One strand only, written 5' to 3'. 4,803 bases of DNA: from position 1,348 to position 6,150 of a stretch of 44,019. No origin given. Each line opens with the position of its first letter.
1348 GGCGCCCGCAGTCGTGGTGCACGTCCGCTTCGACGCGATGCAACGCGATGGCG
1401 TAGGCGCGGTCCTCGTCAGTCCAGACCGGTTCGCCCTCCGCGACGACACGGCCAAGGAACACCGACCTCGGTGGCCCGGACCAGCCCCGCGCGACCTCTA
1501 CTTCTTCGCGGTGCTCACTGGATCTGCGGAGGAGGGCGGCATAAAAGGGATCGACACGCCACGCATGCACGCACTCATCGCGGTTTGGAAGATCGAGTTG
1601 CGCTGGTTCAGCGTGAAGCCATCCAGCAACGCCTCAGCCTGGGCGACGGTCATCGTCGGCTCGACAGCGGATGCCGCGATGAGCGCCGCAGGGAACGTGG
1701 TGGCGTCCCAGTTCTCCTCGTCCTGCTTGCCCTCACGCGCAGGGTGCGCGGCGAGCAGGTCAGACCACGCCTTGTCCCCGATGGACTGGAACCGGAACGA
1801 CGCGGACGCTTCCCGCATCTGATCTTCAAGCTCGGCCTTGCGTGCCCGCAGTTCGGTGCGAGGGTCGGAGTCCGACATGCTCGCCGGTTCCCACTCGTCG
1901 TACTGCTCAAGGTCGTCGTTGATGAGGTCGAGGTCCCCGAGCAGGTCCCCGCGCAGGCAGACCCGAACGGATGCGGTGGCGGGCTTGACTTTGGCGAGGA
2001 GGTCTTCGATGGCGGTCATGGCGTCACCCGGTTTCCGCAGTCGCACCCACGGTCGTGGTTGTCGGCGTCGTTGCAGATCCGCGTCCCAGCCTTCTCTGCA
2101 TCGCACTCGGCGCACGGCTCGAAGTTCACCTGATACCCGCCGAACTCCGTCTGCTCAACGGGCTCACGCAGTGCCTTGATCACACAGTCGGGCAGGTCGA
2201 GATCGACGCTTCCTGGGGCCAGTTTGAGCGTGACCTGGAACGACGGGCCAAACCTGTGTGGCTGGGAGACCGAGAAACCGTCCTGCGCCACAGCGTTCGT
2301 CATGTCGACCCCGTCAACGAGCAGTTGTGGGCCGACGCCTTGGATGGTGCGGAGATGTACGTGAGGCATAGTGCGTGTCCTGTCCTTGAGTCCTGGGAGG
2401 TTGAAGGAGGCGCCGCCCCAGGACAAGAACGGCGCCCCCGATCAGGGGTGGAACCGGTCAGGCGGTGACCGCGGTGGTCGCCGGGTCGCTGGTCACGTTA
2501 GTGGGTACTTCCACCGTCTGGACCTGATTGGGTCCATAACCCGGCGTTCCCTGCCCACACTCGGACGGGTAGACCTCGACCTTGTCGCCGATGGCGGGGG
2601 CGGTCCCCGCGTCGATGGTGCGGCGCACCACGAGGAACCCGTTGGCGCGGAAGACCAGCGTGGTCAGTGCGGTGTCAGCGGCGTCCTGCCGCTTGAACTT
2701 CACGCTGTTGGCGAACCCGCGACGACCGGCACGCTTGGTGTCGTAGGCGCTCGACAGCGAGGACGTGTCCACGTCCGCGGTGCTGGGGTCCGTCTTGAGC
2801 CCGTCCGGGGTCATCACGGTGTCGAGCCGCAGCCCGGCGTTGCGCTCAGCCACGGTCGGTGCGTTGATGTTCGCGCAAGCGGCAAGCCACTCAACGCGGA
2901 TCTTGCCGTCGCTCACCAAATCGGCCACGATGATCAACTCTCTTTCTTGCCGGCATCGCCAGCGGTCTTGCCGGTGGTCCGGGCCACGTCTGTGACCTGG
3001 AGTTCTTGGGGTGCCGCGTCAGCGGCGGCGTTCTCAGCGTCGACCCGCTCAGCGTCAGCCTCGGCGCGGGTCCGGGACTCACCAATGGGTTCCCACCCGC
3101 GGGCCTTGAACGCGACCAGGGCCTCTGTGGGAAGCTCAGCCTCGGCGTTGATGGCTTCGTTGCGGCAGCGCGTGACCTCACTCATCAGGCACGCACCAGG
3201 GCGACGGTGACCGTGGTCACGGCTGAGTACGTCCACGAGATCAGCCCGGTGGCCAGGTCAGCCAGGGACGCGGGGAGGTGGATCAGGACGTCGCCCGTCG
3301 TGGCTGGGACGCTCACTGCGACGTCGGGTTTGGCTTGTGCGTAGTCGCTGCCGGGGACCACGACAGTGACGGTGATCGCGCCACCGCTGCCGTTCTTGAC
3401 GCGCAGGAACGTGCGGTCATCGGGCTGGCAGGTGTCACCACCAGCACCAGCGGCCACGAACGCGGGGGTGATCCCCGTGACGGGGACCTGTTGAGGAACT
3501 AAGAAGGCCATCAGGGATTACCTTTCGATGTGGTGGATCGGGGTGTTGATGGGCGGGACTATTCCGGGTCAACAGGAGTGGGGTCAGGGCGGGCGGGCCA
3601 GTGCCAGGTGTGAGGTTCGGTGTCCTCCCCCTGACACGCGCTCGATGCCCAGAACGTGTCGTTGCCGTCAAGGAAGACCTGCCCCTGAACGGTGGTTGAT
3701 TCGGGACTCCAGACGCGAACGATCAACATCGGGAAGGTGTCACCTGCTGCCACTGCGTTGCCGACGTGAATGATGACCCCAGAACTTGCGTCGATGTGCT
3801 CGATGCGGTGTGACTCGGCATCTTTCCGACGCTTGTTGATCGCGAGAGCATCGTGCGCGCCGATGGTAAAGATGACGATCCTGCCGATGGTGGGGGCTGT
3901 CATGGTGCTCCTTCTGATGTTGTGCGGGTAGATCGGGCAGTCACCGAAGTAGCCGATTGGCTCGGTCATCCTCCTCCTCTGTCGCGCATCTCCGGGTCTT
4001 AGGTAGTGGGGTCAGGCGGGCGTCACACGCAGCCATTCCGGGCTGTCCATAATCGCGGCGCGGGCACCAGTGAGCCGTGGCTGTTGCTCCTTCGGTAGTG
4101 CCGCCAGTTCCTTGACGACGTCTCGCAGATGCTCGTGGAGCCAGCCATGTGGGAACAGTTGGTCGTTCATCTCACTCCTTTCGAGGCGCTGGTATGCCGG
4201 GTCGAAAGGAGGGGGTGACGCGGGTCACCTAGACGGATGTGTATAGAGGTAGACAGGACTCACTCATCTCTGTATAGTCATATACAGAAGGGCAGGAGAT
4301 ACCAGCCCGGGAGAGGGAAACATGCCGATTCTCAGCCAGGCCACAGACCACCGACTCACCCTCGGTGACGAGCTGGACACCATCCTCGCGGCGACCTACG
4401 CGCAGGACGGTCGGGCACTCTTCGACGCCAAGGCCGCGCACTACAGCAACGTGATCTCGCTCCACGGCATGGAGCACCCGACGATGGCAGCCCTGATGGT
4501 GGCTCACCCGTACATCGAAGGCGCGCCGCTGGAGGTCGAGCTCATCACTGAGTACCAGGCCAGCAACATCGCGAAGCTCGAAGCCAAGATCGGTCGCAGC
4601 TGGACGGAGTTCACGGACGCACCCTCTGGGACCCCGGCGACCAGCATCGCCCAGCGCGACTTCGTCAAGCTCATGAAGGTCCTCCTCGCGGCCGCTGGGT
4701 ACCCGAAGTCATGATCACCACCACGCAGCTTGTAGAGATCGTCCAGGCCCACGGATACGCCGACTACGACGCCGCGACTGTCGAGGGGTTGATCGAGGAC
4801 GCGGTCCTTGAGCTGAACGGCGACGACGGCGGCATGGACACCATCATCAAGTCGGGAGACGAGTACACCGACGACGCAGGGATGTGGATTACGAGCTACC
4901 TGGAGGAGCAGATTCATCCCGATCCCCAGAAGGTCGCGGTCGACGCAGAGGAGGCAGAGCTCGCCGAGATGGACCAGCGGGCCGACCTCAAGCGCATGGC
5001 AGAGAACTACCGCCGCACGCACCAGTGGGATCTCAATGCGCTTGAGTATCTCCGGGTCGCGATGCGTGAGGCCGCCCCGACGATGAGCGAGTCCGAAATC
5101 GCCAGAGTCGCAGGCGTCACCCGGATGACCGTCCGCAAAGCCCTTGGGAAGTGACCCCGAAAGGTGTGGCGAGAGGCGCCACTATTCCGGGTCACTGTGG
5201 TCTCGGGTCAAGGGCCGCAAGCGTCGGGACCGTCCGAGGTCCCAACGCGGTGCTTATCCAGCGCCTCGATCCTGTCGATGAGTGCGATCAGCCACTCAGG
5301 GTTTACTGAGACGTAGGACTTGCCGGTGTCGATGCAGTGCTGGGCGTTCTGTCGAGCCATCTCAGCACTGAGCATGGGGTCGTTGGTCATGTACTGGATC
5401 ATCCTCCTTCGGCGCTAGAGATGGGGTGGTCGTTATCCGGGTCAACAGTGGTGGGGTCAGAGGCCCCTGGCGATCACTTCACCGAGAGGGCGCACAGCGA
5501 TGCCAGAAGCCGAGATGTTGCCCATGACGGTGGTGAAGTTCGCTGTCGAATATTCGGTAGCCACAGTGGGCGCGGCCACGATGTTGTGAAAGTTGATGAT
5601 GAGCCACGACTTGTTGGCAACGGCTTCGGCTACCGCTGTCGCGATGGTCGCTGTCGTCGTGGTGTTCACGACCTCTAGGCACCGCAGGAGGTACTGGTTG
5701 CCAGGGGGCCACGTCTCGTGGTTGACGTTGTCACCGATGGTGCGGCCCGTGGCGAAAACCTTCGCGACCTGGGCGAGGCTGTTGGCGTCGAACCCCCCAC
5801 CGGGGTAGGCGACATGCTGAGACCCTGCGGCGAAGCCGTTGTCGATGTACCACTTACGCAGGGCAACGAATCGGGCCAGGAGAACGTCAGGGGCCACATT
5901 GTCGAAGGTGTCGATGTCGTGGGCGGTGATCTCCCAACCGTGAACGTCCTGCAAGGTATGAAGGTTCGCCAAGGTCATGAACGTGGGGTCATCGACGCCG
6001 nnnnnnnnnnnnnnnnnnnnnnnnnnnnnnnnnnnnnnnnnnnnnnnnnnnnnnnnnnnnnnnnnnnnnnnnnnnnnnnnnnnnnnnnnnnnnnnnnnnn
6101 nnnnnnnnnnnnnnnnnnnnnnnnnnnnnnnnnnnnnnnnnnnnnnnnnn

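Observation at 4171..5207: Self-contained opposite-strand two-gene cassette with its own promoter and palindromic operator inside the tail operon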

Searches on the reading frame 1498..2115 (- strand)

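Call 8: search_protein_families(library=phrogs, proteins=[window:1498-2115:-], max_evalue=0.001)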
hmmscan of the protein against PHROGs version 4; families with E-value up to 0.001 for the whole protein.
window:1498-2115:- (205 aa): 1 family
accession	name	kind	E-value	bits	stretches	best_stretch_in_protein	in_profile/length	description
phrog_19248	-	unknown function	1.4e-10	42.6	1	95-182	71-158/169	-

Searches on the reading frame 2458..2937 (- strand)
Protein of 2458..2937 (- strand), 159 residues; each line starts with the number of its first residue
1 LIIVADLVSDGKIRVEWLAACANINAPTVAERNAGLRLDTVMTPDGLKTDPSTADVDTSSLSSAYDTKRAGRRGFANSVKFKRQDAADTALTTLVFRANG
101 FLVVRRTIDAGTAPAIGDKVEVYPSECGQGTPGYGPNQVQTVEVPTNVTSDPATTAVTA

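Call 8: search_protein_families(library=phrogs, proteins=[window:2458-2937:-], max_evalue=0.001)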
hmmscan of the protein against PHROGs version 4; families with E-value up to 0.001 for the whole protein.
window:2458-2937:- (159 aa): 1 family
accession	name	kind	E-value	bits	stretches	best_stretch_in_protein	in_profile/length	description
phrog_2491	-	tail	7.8e-14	52.8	1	7-156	8-166/171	major tail protein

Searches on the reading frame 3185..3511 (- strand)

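Call 8: search_protein_families(library=phrogs, proteins=[window:3185-3511:-], max_evalue=0.001)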
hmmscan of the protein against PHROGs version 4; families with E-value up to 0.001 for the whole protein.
window:3185-3511:- (108 aa): 1 family
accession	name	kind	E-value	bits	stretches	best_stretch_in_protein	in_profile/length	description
phrog_16194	-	tail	5.3e-17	62.9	1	5-107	5-106/109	tail protein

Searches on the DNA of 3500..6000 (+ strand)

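Call 3: search_dna_similar(query=window:3500-6000:+, collection=phages, mode=near, max_rows=30)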
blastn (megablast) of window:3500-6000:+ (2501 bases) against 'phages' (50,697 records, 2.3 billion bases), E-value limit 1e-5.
No match.

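Call 34: search_rna_families(source=window, start=3900, end=5500, threshold=evalue, max_evalue=1)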
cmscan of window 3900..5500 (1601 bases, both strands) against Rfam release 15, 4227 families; matches with E-value up to 1: 0.
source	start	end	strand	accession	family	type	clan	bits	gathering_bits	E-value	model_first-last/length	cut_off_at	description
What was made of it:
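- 4286..4321 (+): 36-nt 5' leader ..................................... It has a weak hairpin (4290-4308) and an SD/SAS-like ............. (4309-4321) directly before the ATG. No Rfam match (call 34).
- Tried and rejected: Rfam found nothing in 3900-5500 (call 34).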

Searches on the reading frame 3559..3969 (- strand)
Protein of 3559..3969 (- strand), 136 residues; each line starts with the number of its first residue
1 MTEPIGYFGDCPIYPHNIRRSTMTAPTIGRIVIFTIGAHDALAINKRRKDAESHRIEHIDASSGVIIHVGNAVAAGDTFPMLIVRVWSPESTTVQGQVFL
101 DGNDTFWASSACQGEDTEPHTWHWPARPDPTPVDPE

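Call 4: search_protein_families(library=pfam, proteins=[window:3559-3969:-], max_evalue=1)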
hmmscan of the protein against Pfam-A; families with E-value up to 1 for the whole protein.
window:3559-3969:- (136 aa): 0 families

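Call 5: search_protein_families(library=phrogs, proteins=[window:3559-3969:-], max_evalue=0.01)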
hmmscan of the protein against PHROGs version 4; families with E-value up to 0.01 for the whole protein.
window:3559-3969:- (136 aa): 2 families
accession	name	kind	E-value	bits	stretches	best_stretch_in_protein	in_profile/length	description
phrog_19300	-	unknown function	2.2e-30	106.8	1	20-127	38-142/143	-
phrog_2293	-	unknown function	0.0037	18.3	0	76-130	26-79/244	-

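Call 87: find_related_loci(query=window:3559-3969:-, collection=viral_contigs, flank=5000)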
Query window:3559-3969:- (136 aa) in viral_contigs; peptide patterns used: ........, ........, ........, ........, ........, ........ (x = any residue, [..] = any of these).
17 stretches matched a pattern; 13 encode a relative of the query (tblastn E <= 1e-3); 13 distinct loci.
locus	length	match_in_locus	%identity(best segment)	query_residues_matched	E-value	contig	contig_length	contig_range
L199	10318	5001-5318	53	26-132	5e-30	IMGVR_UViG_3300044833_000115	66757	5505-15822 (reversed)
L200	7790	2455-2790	50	19-130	1e-27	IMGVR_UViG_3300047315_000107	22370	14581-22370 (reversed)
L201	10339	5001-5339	47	19-130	2e-26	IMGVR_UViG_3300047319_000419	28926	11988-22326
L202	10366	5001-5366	46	15-126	7e-26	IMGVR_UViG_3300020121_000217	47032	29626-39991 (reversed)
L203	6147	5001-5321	50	26-128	4e-25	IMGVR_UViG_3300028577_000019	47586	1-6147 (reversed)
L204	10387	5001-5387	43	9-127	4e-24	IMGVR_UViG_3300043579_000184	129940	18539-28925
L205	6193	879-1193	45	13-122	6e-24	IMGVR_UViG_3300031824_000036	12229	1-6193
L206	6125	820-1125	47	22-127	3e-23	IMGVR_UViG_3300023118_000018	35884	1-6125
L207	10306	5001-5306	46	22-122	4e-22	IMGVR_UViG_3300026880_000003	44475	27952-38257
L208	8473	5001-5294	41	26-122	2e-20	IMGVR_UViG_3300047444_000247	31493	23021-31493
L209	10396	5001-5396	38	19-132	2e-19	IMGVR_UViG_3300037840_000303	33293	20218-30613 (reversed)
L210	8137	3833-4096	39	27-130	1e-17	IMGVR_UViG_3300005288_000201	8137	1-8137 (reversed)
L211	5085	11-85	56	91-115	2e-4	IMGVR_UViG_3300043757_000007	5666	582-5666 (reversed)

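Call 114: search_protein_families(library=pfam, proteins=[window:3559-3969:-], max_evalue=0.01)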
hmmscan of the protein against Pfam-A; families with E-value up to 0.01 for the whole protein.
window:3559-3969:- (136 aa): 0 families

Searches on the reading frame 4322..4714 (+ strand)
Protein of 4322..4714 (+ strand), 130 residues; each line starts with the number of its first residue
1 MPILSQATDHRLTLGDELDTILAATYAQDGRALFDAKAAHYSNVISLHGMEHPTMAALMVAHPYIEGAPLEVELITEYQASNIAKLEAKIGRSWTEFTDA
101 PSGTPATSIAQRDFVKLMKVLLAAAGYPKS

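Call 4: search_protein_families(library=pfam, proteins=[window:4322-4714:+], max_evalue=1)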
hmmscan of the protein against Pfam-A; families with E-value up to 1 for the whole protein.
window:4322-4714:+ (130 aa): 1 family
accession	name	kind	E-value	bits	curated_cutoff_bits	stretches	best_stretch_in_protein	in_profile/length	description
PF25507.1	OB_POT1A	-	0.15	12.3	27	1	9-40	56-87/127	POT1A-like, OB fold domain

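Call 5: search_protein_families(library=phrogs, proteins=[window:4322-4714:+], max_evalue=0.01)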
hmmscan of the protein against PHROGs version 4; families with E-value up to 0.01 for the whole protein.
window:4322-4714:+ (130 aa): 0 families

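Call 9: search_dna_similar(query=window:4322-4711:+, collection=phages, mode=protein, max_evalue=0.01, max_rows=30)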
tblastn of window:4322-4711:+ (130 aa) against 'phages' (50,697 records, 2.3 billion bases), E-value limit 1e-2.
No match.

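Call 11: find_homologous_proteins(query=window:4322-4711:+, max_evalue=0.01)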
Query window:4322-4711:+ (130 aa): 1 proteins with E <= 0.01 among 85 candidates.
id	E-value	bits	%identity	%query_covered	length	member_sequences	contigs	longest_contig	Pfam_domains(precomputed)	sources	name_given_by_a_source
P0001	3.0e-78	277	100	100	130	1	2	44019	-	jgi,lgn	-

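Call 50: search_protein_families(library=padloc, proteins=[window:4322-4711:+], max_evalue=0.1)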
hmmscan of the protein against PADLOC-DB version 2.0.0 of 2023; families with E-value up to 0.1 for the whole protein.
window:4322-4711:+ (130 aa): 0 families

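Call 53: predict_structure(alignment_id=A2)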
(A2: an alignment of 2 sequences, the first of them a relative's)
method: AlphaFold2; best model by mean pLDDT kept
length: 130 residues; sequences in the alignment: 2
mean_pLDDT: 82.1   pTM: 0.48
mean pLDDT of the five models: 82.1, 43.4, 39.5, 38.4, 36.6
residues with pLDDT >= 90: 12; 70-90: 105; 50-70: 11; < 50: 2
segments of 3 or more residues with pLDDT < 50: none
pLDDT, mean of each block of 10 residues (from residue 1): 70 87 81 82 86 91 75 78 89 86 84 83 75
secondary structure, 60 per line:
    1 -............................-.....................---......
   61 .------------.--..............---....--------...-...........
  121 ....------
elements in order: H2-29 H31-51 H55-61 H77-90 H94-97 H111-124

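Call 54: search_protein_representatives(alignment_id=A2)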
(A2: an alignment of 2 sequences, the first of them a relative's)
Query: 2 sequences, 140 profile positions. Proteins with E-value up to 0.001 (for the whole library): 4; up to 1e-10: 3; up to 1e-30: 2. The best 4 are listed.
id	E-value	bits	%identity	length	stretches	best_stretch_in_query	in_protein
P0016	3.4e-79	279.9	-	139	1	1-140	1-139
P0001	1.5e-68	245.5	-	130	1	1-140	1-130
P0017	5.9e-11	58.8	-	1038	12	3-49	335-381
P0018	6.2e-05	39.3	-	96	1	83-139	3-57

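Call 57: fold_search(model_id=the predicted structure, library=pdb)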
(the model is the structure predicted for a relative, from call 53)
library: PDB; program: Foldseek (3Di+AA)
matches with E <= 10: 24; with E <= 0.001: 0
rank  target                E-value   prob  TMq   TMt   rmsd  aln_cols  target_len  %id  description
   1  8qe9_1F               3.1e+00  0.12  0.29  0.20   9.6        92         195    9  Complex between the 80a-Sak SSAP and the SaPI2 Stl master regulator (released 2025-03-05)
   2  6ar7_A                3.3e+00  0.04  0.22  0.16  17.0       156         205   12  Crystal structure of a putative uncharacterized protein from Burkholderia thailandensis (released 2017-09-20)
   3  8tfu_A                3.7e+00  0.44  0.34  0.59   3.8        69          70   14  Structure of Red beta C-terminal domain in complex with SSB C-terminal peptide, Form 1 (released 2024-03-13)
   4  6ar7_C                3.7e+00  0.05  0.23  0.16  17.1       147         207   13  Crystal structure of a putative uncharacterized protein from Burkholderia thailandensis (released 2017-09-20)
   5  7xzi_3                4.4e+00  0.05  0.24  0.16  17.5       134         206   17  Cryo-EM structure of TOC-TIC supercomplex from Chlamydomonas reinhardtii (released 2023-01-11)
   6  6ar7_B                4.6e+00  0.04  0.22  0.16  17.0       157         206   12  Crystal structure of a putative uncharacterized protein from Burkholderia thailandensis (released 2017-09-20)
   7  6ar7_D                4.9e+00  0.03  0.21  0.16  16.9       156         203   13  Crystal structure of a putative uncharacterized protein from Burkholderia thailandensis (released 2017-09-20)
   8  9u78_A                5.2e+00  0.05  0.23  0.25  17.0       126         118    9  Single Chain Protein of De Novo Designed Helix Bundles-4EH2 with KDPV Loop (released 2025-04-09)
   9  8qe9_1A               6.2e+00  0.09  0.22  0.16   4.8        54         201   17  Complex between the 80a-Sak SSAP and the SaPI2 Stl master regulator (released 2025-03-05)
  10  5usr_L                6.2e+00  0.06  0.17  0.27   9.5        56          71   18  Crystal structure of human NFS1-ISD11 in complex with E. coli acyl-carrier protein at 3.09 angstroms (released 2017-06-21)
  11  1zlj_D                6.9e+00  0.10  0.19  0.35   9.6        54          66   17  Crystal Structure of the Mycobacterium tuberculosis Hypoxic Response Regulator DosR C-terminal Domain (released 2006-01-31)
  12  7nvu_M                7.3e+00  0.04  0.23  0.12  13.3       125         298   13  RNA polymerase II core pre-initiation complex with open promoter DNA (released 2021-05-05)
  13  3o10_A                7.3e+00  0.03  0.24  0.22  14.8       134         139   11  Crystal structure of the HEPN domain from human sacsin (released 2011-03-30)
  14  8j8y_A                7.8e+00  0.01  0.14  0.14  16.8       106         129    8  Phytoplasma immunodominant membrane protein (released 2024-05-08)
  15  2wcf_F                8.2e+00  0.09  0.26  0.34   5.0        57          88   18  calcium-free (apo) S100A12 (released 2009-06-23)
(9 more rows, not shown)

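Call 58: find_encoding_contigs(protein=P0018, flank=6000, max_places=3)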
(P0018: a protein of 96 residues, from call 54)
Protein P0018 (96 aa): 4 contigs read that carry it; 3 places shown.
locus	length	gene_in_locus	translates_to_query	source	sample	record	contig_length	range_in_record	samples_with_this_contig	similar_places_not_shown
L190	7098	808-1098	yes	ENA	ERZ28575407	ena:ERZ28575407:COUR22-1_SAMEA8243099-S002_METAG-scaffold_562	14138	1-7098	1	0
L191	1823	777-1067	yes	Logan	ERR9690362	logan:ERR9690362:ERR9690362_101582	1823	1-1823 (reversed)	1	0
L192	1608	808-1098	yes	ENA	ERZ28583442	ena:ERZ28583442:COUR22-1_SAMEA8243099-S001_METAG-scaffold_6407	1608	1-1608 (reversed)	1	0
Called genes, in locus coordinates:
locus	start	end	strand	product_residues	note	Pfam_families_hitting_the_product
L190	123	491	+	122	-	PF01381:HTH_3 (weak)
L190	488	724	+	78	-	-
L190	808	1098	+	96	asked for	-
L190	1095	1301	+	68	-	-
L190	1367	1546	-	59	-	-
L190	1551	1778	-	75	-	-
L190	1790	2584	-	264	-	-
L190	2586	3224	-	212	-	-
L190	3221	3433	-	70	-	-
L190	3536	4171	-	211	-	-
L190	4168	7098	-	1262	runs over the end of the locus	PF00754:F5_F8_type_C, PF22633:F5_F8_type_C_2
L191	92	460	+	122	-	PF01381:HTH_3 (weak)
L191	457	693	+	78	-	-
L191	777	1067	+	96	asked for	-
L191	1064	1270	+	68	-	-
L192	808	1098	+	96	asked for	-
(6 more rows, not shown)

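Call 70: search_protein_families(library=ncbifam, proteins=[window:4322-4711:+], max_evalue=0.1)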
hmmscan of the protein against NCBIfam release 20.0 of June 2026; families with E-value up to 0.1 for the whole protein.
window:4322-4711:+ (130 aa): 0 families

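Call 99: fold_search(model_id=the predicted structure, library=viral)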
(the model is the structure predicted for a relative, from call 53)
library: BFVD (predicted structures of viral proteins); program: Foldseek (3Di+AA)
matches with E <= 10: 96; with E <= 0.001: 0
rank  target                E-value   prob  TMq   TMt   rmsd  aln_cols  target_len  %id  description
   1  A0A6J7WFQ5            4.2e-02  1.00  0.38  0.23   9.8        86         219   17  Uncharacterized protein [uncultured Caudovirales phage]
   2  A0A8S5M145            3.5e-01  0.85  0.32  0.21   7.1        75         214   20  ERF superfamily protein [Siphoviridae sp. ctLAw30]
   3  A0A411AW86            7.8e-01  0.08  0.18  0.17  24.1       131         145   18  Uncharacterized protein [Pantoea phage vB_PagM_LIET2]
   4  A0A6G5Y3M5            8.2e-01  0.51  0.41  0.25  10.2       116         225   15  (no name in the UniProt tables at hand)
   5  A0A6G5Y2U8            1.1e+00  0.77  0.36  0.18   7.9        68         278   16  (no name in the UniProt tables at hand)
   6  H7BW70                1.1e+00  0.23  0.31  0.30  13.3       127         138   12  (no name in the UniProt tables at hand)
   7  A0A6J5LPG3            1.2e+00  0.82  0.37  0.21   4.4        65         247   23  Essential recombination function protein [uncultured Caudovirales phage]
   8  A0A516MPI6            1.2e+00  0.38  0.37  0.21   9.2       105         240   12  (no name in the UniProt tables at hand)
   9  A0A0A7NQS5            1.2e+00  0.72  0.32  0.29   7.0        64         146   17  Uncharacterized protein [Lactobacillus phage LfeInf]
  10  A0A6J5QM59            1.4e+00  0.05  0.16  0.16  13.4        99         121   21  Uncharacterized protein [uncultured Caudovirales phage]
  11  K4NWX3                1.5e+00  0.18  0.36  0.21  10.7       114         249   15  (no name in the UniProt tables at hand)
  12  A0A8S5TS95            1.7e+00  0.21  0.30  0.20   8.3        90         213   11  DNA repair protein [Siphoviridae sp. cttG313]
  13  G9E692                1.7e+00  0.08  0.23  0.22  14.5       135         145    9  Uncharacterized protein [Micromonas pusilla virus SP1]
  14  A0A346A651            1.9e+00  0.25  0.38  0.25  15.2       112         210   15  (no name in the UniProt tables at hand)
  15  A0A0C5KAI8            2.2e+00  0.54  0.36  0.27   5.0        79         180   14  (no name in the UniProt tables at hand)
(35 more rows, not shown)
